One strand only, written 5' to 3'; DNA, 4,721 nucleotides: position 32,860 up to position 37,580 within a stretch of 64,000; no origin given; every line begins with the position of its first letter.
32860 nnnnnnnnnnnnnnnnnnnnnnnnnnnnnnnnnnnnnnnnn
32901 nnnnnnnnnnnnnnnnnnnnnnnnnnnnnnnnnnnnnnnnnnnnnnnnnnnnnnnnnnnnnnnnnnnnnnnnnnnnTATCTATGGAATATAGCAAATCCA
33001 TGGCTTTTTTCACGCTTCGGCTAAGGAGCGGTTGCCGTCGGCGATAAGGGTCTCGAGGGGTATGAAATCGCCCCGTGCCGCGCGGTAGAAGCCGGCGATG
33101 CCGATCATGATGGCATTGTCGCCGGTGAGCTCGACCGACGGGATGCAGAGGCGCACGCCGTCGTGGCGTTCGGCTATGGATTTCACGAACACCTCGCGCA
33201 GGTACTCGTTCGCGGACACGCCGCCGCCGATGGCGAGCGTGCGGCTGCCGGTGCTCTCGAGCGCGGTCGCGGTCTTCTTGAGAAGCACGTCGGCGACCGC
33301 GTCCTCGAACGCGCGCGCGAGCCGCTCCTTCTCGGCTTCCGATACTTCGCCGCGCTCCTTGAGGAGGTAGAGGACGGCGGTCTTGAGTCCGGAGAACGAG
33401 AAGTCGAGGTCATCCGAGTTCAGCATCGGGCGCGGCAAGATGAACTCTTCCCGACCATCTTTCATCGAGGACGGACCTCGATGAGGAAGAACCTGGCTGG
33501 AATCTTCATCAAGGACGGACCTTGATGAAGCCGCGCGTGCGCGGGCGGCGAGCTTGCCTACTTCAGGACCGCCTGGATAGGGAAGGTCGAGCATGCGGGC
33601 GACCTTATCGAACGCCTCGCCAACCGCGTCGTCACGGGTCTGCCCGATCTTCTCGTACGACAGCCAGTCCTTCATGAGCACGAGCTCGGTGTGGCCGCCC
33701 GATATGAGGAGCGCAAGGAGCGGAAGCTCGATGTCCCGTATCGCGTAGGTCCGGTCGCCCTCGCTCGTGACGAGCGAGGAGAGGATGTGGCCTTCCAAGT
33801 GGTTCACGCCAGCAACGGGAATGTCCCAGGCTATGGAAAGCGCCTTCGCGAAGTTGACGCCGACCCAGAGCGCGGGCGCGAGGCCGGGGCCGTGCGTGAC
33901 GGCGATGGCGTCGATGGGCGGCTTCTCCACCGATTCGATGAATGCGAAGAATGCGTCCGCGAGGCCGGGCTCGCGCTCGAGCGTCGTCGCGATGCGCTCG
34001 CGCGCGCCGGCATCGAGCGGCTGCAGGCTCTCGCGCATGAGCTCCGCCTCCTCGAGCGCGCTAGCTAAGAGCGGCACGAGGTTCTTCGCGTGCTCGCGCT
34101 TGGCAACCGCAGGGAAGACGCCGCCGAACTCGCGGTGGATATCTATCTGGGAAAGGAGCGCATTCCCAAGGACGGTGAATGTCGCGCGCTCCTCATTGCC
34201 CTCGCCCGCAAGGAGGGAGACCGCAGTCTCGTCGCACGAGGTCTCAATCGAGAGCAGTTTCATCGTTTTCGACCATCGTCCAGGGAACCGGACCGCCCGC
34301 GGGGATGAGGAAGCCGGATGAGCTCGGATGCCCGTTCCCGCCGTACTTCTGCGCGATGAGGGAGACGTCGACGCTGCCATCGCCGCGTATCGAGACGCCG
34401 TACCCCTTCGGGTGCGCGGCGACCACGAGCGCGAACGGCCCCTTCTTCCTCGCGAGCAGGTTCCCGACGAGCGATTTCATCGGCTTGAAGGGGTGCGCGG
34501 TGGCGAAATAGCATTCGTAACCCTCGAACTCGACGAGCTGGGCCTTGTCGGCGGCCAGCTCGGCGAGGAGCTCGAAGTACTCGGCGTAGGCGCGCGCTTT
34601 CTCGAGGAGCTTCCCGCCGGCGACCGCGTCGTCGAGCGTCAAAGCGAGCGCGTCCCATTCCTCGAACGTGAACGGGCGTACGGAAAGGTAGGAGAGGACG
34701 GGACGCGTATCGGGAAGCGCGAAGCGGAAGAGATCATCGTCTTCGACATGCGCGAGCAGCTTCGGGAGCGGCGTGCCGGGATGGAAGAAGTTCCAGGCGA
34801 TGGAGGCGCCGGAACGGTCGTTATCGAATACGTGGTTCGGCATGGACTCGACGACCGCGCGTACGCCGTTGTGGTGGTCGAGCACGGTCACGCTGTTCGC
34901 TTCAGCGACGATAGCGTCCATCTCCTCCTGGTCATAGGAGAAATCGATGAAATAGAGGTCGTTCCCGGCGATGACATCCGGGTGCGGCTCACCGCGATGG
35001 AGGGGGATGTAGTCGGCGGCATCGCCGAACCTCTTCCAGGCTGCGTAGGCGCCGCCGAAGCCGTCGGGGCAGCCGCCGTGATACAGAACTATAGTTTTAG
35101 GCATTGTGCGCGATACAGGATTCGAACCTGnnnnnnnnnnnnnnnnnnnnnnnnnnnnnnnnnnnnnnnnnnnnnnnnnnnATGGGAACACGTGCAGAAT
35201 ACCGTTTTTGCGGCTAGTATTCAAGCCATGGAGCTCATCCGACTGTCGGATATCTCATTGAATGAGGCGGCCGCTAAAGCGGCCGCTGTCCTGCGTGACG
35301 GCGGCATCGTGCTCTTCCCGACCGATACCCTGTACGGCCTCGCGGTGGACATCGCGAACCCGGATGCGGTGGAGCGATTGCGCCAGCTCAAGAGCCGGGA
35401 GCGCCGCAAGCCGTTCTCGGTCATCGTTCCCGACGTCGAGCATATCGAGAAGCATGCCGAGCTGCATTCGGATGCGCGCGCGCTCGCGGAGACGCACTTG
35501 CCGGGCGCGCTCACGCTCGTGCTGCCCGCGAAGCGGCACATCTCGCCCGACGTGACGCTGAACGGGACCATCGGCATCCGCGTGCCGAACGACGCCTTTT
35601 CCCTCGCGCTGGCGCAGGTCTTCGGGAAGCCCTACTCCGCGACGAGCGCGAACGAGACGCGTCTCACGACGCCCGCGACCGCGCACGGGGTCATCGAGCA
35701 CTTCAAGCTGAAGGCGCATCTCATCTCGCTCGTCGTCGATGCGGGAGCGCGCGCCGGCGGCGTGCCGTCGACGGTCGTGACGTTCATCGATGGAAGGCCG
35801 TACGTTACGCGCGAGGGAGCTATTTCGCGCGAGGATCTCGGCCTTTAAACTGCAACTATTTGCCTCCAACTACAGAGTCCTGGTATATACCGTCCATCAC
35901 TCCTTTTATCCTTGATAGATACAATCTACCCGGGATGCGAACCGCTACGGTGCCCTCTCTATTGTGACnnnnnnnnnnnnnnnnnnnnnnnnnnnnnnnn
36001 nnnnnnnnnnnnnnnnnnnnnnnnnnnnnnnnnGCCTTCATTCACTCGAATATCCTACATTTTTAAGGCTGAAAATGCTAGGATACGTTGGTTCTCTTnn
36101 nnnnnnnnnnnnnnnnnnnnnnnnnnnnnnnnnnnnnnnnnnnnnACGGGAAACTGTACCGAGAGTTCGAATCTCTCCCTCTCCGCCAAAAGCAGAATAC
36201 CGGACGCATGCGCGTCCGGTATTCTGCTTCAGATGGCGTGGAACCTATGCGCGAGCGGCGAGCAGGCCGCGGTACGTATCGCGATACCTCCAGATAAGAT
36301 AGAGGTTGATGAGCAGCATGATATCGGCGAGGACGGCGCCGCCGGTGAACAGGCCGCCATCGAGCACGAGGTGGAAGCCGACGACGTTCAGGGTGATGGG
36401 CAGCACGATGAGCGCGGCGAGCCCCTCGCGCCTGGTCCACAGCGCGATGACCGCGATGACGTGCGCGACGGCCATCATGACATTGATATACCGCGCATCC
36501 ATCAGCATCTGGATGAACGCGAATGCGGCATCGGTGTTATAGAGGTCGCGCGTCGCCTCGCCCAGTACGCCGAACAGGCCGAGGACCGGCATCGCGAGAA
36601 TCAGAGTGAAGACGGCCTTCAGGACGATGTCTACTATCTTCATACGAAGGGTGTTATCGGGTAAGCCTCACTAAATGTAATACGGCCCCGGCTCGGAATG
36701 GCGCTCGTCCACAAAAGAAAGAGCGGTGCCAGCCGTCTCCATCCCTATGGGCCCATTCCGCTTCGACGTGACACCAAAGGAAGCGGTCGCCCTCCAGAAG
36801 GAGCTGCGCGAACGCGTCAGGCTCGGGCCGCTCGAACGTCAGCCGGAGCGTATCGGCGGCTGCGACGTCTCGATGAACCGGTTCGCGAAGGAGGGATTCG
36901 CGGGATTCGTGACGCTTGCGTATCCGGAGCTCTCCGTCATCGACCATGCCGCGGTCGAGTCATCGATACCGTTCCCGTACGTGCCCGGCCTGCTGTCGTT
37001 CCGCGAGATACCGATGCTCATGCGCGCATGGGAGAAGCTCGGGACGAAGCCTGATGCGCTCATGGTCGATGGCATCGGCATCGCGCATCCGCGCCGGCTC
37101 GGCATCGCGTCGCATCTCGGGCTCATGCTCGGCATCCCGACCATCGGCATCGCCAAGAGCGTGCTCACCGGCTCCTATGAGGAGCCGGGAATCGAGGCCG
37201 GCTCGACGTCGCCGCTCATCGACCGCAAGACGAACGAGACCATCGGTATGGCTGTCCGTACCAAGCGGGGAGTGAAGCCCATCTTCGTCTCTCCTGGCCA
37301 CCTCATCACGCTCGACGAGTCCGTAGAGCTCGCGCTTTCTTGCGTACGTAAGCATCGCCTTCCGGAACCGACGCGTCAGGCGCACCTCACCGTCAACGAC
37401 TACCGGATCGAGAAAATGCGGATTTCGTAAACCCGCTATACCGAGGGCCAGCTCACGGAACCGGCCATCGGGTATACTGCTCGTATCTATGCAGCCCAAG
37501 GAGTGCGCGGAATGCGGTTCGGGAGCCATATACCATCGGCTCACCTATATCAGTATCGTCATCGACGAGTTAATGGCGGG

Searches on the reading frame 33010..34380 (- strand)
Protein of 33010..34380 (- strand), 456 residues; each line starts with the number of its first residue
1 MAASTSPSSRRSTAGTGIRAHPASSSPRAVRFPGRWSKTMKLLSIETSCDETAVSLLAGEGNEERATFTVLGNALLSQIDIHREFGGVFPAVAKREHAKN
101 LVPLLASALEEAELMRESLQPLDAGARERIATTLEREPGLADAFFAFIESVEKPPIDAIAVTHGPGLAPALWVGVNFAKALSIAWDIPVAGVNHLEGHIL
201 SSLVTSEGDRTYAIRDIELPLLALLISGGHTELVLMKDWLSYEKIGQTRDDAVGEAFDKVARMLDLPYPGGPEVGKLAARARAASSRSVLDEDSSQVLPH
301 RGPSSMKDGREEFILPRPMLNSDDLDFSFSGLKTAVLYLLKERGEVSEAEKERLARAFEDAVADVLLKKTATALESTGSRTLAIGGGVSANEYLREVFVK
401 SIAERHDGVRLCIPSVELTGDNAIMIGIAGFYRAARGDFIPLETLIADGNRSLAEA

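Call 53: search_protein_families(library=pfam, proteins=[window:33010-34380:-], max_evalue=0.0001)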
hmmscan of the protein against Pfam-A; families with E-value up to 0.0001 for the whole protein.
window:33010-34380:- (456 aa): 2 families
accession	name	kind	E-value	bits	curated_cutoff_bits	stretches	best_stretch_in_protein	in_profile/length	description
PF00814.31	TsaD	-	1.8e-76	257.8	24.8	2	151-427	46-263/264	tRNA N6-adenosine threonylcarbamoyltransferase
PF22521.2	HypF_C_2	-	9.6e-06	26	27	1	347-427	162-240/241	Carbamoyltransferase, Kae1-like Domain, second subdomain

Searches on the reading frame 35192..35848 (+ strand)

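Call 54: search_protein_families(library=pfam, proteins=[window:35192-35848:+], max_evalue=0.0001)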
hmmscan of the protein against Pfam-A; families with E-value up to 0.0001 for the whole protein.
window:35192-35848:+ (218 aa): 1 family
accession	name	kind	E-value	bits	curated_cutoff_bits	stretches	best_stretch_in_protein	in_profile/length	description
PF01300.24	Sua5_yciO_yrdC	-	4.4e-46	157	25.1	1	33-209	2-178/178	Telomere recombination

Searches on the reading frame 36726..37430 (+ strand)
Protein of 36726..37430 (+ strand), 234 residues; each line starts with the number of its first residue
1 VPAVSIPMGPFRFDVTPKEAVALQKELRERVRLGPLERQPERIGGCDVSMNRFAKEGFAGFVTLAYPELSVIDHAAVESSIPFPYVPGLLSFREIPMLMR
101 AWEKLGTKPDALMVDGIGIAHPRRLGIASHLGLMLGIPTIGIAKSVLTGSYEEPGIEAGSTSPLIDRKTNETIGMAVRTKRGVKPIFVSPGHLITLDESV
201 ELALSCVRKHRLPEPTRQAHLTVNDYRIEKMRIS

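Call 54: search_protein_families(library=pfam, proteins=[window:36726-37430:+], max_evalue=0.0001)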
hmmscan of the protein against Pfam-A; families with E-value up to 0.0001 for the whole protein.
window:36726-37430:+ (234 aa): 1 family
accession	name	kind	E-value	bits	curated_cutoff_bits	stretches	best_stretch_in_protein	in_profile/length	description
PF04493.20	Endonuclease_5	-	1.1e-71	241.1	23.4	1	26-220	2-197/198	Endonuclease V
